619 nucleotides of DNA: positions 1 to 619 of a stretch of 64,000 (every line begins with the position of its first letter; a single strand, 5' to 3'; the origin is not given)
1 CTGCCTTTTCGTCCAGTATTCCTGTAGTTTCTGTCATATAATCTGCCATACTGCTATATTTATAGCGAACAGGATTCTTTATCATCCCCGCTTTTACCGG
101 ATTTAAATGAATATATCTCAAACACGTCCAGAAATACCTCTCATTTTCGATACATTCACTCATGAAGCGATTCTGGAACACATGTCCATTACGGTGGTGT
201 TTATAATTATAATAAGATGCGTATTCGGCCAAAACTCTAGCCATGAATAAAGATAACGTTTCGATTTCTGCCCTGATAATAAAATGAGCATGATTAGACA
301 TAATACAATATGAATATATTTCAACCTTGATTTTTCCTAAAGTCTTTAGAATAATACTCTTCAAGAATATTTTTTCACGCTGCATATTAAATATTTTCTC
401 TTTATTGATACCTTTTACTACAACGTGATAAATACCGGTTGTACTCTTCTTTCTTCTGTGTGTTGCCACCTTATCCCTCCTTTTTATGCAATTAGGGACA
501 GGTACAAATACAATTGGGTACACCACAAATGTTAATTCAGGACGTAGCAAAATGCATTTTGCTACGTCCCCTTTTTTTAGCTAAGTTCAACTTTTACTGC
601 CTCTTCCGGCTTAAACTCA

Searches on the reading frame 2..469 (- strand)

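Call 60: search_protein_families(library=pfam, proteins=[window:2-469:-], max_evalue=0.01)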
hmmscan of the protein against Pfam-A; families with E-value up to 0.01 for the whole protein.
window:2-469:- (156 aa): 1 family
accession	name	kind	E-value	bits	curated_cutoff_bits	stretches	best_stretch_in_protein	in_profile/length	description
PF01797.21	Y1_Tnp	-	9.7e-11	42.3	23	1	12-121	5-119/121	Transposase IS200 like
